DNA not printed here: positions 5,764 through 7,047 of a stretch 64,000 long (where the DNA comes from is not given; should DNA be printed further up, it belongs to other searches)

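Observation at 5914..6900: Bacterial-type (V8/Spl-like) S1 serine protease, intron-less and without a signal peptide: horizontal-transfer candidate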

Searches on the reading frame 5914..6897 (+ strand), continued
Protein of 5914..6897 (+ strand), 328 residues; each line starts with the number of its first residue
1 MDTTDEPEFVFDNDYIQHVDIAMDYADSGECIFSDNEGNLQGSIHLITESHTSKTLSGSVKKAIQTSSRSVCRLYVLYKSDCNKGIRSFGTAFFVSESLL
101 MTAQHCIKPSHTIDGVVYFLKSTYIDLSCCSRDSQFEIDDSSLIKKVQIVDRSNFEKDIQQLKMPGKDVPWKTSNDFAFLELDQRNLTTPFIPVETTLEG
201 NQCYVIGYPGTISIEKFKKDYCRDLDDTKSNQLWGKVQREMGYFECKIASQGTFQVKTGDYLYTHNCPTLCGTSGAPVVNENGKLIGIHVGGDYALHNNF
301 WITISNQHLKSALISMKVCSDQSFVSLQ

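Call 49: search_protein_families(library=pfam, alignment_id=A1, max_evalue=0.01)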
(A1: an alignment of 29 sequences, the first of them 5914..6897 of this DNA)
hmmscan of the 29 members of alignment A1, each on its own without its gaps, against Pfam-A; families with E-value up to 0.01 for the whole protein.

A. member 1, window:5914-6897:+ (328 aa): 6 families
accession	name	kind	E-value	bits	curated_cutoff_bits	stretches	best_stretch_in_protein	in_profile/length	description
PF13365.12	Trypsin_2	-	2.9e-16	61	27.6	1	90-288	1-144/144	Trypsin-like peptidase domain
PF00089.32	Trypsin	-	5e-08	33.5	20.6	1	87-294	24-200/220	Trypsin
PF05579.19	Peptidase_S32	-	6.8e-05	22.7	24.7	1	267-293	203-229/297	Equine arteritis virus serine endopeptidase S32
PF01732.22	Mycop_pep_DUF31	-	0.00058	20.1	27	0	261-290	316-345/346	Mycoplasma peptidase (DUF31)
PF10459.15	Peptidase_S46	-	0.0022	17.2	22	0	268-294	629-655/698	Peptidase S46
PF00949.27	Peptidase_S7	-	0.0046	17.2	20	0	270-295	94-119/131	Peptidase S7, Flavivirus NS3 serine protease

B. families by the number of members that match (of 29 scanned): 7 families
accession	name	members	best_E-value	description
PF13365.12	Trypsin_2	24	2.9e-16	Trypsin-like peptidase domain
PF00089.32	Trypsin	8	8.3e-09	Trypsin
PF00548.26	Peptidase_C3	2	0.0017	3C cysteine protease (picornain 3C)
PF05579.19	Peptidase_S32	1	6.8e-05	Equine arteritis virus serine endopeptidase S32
PF01732.22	Mycop_pep_DUF31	1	0.00058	Mycoplasma peptidase (DUF31)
PF10459.15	Peptidase_S46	1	0.0022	Peptidase S46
PF00949.27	Peptidase_S7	1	0.0046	Peptidase S7, Flavivirus NS3 serine protease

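Call 51: find_related_loci(query=A2, collection=viral_contigs, flank=8000)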
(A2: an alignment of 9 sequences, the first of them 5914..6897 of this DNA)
Query A2 (328 aa) in viral_contigs; peptide patterns used: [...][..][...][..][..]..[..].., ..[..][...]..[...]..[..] (x = any residue, [..] = any of these).
33 stretches matched a pattern, but none encodes a relative of the query by tblastn (E <= 1e-3).

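Call 52: find_related_loci(query=window:5914-6897:+, collection=genome_contigs, flank=3000)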
Query window:5914-6897:+ (328 aa) in genome_contigs; peptide patterns used: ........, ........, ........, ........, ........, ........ (x = any residue, [..] = any of these).
26 stretches matched a pattern, but none encodes a relative of the query by tblastn (E <= 1e-3).

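Call 55: find_encoding_contigs(protein=P0077, flank=6000, max_places=3)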
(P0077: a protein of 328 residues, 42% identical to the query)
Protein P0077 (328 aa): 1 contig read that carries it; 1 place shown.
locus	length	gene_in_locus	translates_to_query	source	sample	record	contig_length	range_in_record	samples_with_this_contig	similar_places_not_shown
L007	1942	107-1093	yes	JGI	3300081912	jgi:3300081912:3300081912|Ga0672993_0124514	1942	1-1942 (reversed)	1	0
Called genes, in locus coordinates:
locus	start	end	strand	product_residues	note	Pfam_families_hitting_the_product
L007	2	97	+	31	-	?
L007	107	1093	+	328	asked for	PF00089:Trypsin (weak), PF13365:Trypsin_2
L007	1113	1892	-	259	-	-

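Call 56: find_encoding_contigs(protein=P0076, flank=6000, max_places=3)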
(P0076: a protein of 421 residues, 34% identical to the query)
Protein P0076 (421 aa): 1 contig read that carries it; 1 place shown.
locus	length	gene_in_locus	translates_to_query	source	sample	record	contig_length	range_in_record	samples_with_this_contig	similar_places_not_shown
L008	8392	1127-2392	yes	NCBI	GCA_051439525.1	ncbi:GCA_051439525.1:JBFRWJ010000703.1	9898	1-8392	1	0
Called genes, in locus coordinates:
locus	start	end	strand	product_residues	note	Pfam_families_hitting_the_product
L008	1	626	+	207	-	PF00182:Glyco_hydro_19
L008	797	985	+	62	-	-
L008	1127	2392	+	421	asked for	PF00089:Trypsin, PF13365:Trypsin_2, PF03411:Peptidase_M74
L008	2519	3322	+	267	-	PF10030:DUF2272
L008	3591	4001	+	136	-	PF04965:GPW_gp25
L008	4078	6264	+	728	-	-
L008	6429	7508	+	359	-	PF09684:Tail_P2_I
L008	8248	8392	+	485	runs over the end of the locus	PF13709:DUF4159 (weak)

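Call 57: find_encoding_contigs(protein=P0072, flank=6000, max_places=3)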
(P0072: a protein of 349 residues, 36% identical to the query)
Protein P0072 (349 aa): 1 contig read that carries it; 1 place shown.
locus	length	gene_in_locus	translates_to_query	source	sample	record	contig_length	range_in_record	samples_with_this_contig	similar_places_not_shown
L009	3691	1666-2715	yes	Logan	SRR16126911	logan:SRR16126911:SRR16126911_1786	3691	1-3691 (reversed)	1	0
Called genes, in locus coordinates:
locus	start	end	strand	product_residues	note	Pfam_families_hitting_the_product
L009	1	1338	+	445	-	?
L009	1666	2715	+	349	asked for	PF13365:Trypsin_2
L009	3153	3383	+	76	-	-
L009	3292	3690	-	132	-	?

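Call 62: find_homologous_proteins(query=P0013, max_evalue=0.001)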
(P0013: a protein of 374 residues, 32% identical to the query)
Query P0013 (374 aa): 1 proteins with E <= 0.001 among 1154 candidates.
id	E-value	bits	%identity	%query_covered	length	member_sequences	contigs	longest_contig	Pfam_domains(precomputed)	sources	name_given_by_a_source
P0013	3.9e-257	870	100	100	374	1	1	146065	PF13365.13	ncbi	ncbi:hypothetical protein ABK040_014349 [Willaertia magna]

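Call 65: find_related_loci(query=A3, collection=genome_contigs, flank=6000)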
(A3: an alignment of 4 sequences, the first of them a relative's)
Query A3 (328 aa) in genome_contigs; peptide patterns used: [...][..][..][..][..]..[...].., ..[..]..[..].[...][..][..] (x = any residue, [..] = any of these).
311 stretches matched a pattern; 157 encode a relative of the query (tblastn E <= 1e-3); the best 80 are kept; 80 distinct loci.
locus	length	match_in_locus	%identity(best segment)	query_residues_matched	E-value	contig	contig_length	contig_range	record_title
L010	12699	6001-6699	36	91-326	8e-46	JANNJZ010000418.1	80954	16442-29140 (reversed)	MAG: Pyrinomonadaceae bacterium isolate SOY_4_C_metabat_258 SOY_4_C_k141_814158, whole genome shotgun sequence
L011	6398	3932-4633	36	91-328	1e-42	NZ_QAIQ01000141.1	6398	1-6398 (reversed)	Arthrobacter sp. HMWF013 NODE_175_length_6348_cov_8.187145, whole genome shotgun sequence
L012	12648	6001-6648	37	113-326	1e-42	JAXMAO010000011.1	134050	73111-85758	MAG: Phycisphaerae bacterium isolate STL-PLA12 C2.39.fa-11, whole genome shotgun sequence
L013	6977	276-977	37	95-328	3e-42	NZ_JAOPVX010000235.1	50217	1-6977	MAG: Mycobacterium sp. isolate RYN_159 scaffold_3064277, whole genome shotgun sequence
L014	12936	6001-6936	31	26-326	5e-42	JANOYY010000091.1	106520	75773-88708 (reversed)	MAG: Acidimicrobiia bacterium isolate VAR_79_metabat_578 VAR_79_k141_2737135, whole genome shotgun sequence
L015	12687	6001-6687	36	91-320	4e-42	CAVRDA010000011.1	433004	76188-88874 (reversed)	MAG: Vicinamibacteria bacterium isolate MFD04850.bin.2.119 genome assembly, contig: contig_4374, whole genome shotgun se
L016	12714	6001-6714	36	98-326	7e-42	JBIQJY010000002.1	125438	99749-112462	MAG: Acidobacteriota bacterium isolate mag.79f NODE_185_length_125438, whole genome shotgun sequence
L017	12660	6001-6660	39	109-320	1e-41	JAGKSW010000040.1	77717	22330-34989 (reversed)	MAG: Nostoc sp. TH1S01 contig-50, whole genome shotgun sequence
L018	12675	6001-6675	36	97-320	1e-41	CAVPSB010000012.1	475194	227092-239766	MAG: uncultured Candidatus Rokubacteria bacterium isolate MFD10007.bin.2.196 genome assembly, contig: contig_14730, whol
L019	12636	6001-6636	39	116-326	7e-42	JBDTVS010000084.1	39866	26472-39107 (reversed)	MAG: Acidobacteriota bacterium isolate cluster3_bin.73 NODE_2617_length_39866_cov_11.586546, whole genome shotgun sequen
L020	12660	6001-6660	39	109-320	1e-41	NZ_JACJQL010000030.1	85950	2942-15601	Nostoc parmelioides FACHB-3921 contig30, whole genome shotgun sequence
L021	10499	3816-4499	37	90-322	4e-42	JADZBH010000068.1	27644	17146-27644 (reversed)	MAG: Bryobacterales bacterium isolate SJ664 c_000001700371, whole genome shotgun sequence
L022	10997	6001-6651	36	109-323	2e-41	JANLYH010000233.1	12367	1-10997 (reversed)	MAG: Pyrinomonadaceae bacterium isolate OTE_14_metabat.353 OTE_14_k141_881280, whole genome shotgun sequence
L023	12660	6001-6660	35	106-323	2e-41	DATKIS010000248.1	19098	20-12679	MAG TPA_asm: Pyrinomonadaceae bacterium isolate SMAG_U14610 k141_636330, whole genome shotgun sequence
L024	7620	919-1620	37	91-328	3e-41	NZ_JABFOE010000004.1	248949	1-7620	Arthrobacter sp. 260 NODE_4_length_248949_cov_79.645777, whole genome shotgun sequence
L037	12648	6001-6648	34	109-325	5e-40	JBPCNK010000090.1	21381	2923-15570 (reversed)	MAG: Acidobacteriota bacterium isolate TH_ant_mag_128 S1Ck127_1563508_flag_1_multi_8.0000_len_21381, whole genome shotgu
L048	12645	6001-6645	35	113-328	1e-38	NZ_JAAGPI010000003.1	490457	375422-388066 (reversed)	Burkholderia sp. Ac-20365 NODE_3_length_490546_cov_33.398987/0/0, whole genome shotgun sequence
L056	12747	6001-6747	33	79-327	7e-38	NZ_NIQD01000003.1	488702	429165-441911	Pseudomonas paraeruginosa strain ATCC 9027 NODE_3_length_488702_cov_61.7947, whole genome shotgun sequence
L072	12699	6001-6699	35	98-326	2e-36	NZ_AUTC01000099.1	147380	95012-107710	Sinorhizobium fredii USDA 205 contig20, whole genome shotgun sequence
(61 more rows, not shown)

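Call 66: search_protein_families(library=padloc, proteins=[window:5914-6897:+, P0077, P0073, P0119, P0076, P0002, P0013], max_evalue=0.01)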
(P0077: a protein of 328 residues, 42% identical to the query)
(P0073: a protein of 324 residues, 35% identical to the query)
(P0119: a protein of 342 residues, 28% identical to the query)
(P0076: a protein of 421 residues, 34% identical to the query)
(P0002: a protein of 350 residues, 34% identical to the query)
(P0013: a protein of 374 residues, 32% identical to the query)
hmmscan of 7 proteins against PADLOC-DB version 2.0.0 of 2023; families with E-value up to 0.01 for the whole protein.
window:5914-6897:+ (328 aa): 5 families
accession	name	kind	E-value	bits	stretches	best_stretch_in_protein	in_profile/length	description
PDLC02960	RT-Protease_XI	-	9.9e-13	45.9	1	65-306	329-499/506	single gene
PDLC02959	RT-Protease_XI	-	1e-11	42.5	1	66-306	332-503/510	single gene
PDLC04593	PDC-M35A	-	1.9e-05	22.5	0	83-112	16-46/216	-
PDLC00169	HamA1|HamA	-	0.0025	14.3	1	74-131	14-73/483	DUF1837 domain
PDLC02159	Avs1b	-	0.0077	11.6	0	88-115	18-45/1924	-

P0077 (328 aa): 5 families
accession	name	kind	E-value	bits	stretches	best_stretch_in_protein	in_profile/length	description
PDLC02960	RT-Protease_XI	-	3.8e-15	53.8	1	126-325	348-505/506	single gene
PDLC02959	RT-Protease_XI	-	2.7e-13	47.7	1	126-325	347-509/510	single gene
PDLC04593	PDC-M35A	-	1.5e-08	32.7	1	111-306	6-181/216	-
PDLC03010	nacht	-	8.8e-07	26.4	1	231-316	263-363/378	-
PDLC03855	LmuA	-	6.5e-06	23.7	1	148-299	36-164/425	-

P0073 (324 aa): 4 families
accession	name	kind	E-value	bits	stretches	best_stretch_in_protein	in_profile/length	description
PDLC02960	RT-Protease_XI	-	2.4e-13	47.9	1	118-318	341-503/506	single gene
PDLC02959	RT-Protease_XI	-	8.3e-12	42.8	1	119-317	344-506/510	single gene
PDLC04593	PDC-M35A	-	1.3e-07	29.7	1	108-237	4-123/216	-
PDLC03010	nacht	-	2.7e-07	28.1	1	107-320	127-372/378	-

P0119 (342 aa): 5 families
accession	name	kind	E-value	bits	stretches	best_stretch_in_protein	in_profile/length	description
PDLC03010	nacht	-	7.3e-12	43.1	1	69-327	88-371/378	-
PDLC02960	RT-Protease_XI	-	2.5e-11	41.3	1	130-325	349-502/506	single gene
PDLC02959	RT-Protease_XI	-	2.9e-10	37.7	1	129-315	350-496/510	single gene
PDLC03855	LmuA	-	1.4e-09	35.8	1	180-302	51-164/425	-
PDLC04593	PDC-M35A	-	4.8e-06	24.5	1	111-305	6-177/216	-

P0076 (421 aa): 7 families
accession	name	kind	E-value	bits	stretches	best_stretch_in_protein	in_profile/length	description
PDLC02960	RT-Protease_XI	-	3.9e-12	43.9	1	16-213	349-503/506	single gene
PDLC03010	nacht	-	9.2e-12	42.8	1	116-219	262-376/378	-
PDLC02959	RT-Protease_XI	-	1.6e-10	38.5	1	16-212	351-506/510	single gene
PDLC03855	LmuA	-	3.8e-09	34.3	1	17-188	17-163/425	-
PDLC04593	PDC-M35A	-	3.1e-08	31.7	1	8-199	14-183/216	-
PDLC05022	PDC-S45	-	0.00026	18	0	161-188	187-214/293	-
PDLC02159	Avs1b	-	0.00044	15.7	1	15-126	18-108/1924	-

P0002 (350 aa): 4 families
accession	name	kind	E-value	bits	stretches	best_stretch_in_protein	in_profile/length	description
PDLC03855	LmuA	-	1.4e-08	32.4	1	91-306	16-183/425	-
PDLC02960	RT-Protease_XI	-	2.2e-07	28.3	1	64-309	325-498/506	single gene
PDLC02959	RT-Protease_XI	-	3.9e-06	24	1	72-308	335-501/510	single gene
PDLC02159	Avs1b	-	0.0036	12.7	1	91-130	19-56/1924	-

P0013 (374 aa): 1 family
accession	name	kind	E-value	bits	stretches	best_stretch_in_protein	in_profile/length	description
PDLC02960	RT-Protease_XI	-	0.0017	15.4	1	60-141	323-368/506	single gene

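Call 67: search_protein_families(library=ncbifam, proteins=[P0077, P0073, P0119, P0076], max_evalue=0.01)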
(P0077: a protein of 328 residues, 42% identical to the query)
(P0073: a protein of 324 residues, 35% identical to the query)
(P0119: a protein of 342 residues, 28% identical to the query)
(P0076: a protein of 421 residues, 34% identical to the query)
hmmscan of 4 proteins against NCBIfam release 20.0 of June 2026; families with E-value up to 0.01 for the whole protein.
P0077 (328 aa): 2 families
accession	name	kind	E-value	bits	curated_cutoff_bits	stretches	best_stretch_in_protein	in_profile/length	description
NF033740.0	MarP_fam_protase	equivalog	5.1e-09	35.7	250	1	200-325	255-375/390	MarP family serine protease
TIGR02037.1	degP_htrA_DO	subfamily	0.0023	17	416.2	0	284-326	180-226/434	Do family serine endopeptidase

P0073 (324 aa): 2 families
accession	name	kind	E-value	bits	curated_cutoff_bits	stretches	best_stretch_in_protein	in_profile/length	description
NF033740.0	MarP_fam_protase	equivalog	2.6e-07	30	250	1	185-297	245-350/390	MarP family serine protease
TIGR02037.1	degP_htrA_DO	subfamily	0.0036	16.3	416.2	0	186-298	96-198/434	Do family serine endopeptidase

P0119 (342 aa): 1 family
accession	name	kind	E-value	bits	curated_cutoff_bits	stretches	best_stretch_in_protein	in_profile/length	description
NF033740.0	MarP_fam_protase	equivalog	7.5e-06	25.2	250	1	194-332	251-379/390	MarP family serine protease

P0076 (421 aa): 2 families
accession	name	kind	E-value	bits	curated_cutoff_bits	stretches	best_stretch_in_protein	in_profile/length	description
NF006947.1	PRK09429.1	equivalog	4.7e-13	49.1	272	1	280-353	29-101/256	penicillin-insensitive murein endopeptidase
NF033740.0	MarP_fam_protase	equivalog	8.9e-11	41.4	250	1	79-222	249-382/390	MarP family serine protease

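Call 71: search_protein_families(library=pfam, proteins=[L056:5701-7674:+, L048:5713-7746:+, L072:5641-8493:+, L010:5716-8484:+, L020:5698-6684:+], max_evalue=0.001)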
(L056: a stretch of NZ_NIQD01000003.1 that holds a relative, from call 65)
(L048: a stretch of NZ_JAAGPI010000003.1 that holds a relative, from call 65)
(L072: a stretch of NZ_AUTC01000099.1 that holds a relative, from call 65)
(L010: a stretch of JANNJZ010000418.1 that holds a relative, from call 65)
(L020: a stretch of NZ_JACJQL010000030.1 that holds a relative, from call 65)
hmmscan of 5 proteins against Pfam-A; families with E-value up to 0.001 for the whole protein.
L056:5701-7674:+ (658 aa): 2 families
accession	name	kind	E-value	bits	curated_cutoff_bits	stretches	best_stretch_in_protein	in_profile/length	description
PF01223.29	Endonuclease_NS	-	1.2e-50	172.6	23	1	406-618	14-221/223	DNA/RNA non-specific endonuclease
PF13365.12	Trypsin_2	-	1.7e-17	65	27.6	1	150-324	1-144/144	Trypsin-like peptidase domain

L048:5713-7746:+ (678 aa): 2 families
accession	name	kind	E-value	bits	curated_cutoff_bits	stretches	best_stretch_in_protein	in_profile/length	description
PF01223.29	Endonuclease_NS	-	1.3e-37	130.1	23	1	434-652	3-218/223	DNA/RNA non-specific endonuclease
PF13365.12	Trypsin_2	-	5.5e-15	56.8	27.6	1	115-285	1-144/144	Trypsin-like peptidase domain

L072:5641-8493:+ (951 aa): 3 families
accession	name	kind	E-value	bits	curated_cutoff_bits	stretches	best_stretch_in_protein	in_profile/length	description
PF13091.12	PLDc_2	-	1.7e-19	70.4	27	1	784-910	4-132/132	PLD-like domain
PF13365.12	Trypsin_2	-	1.6e-14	55.3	27.6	1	155-329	1-144/144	Trypsin-like peptidase domain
PF10459.15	Peptidase_S46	-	0.00071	18.8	22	0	309-350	630-671/698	Peptidase S46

L010:5716-8484:+ (923 aa): 3 families
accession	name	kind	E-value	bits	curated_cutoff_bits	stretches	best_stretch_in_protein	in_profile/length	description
PF13091.12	PLDc_2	-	3.2e-21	76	27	2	778-883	26-132/132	PLD-like domain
PF13365.12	Trypsin_2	-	1.7e-16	61.7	27.6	1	132-304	1-144/144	Trypsin-like peptidase domain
PF00089.32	Trypsin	-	4e-08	33.8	20.6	1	130-308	25-198/220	Trypsin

L020:5698-6684:+ (329 aa): 2 families
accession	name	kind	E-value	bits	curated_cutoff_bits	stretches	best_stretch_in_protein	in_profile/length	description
PF13365.12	Trypsin_2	-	2e-17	64.7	27.6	1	124-303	1-144/144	Trypsin-like peptidase domain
PF00089.32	Trypsin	-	8e-06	26.3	20.6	1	123-315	26-205/220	Trypsin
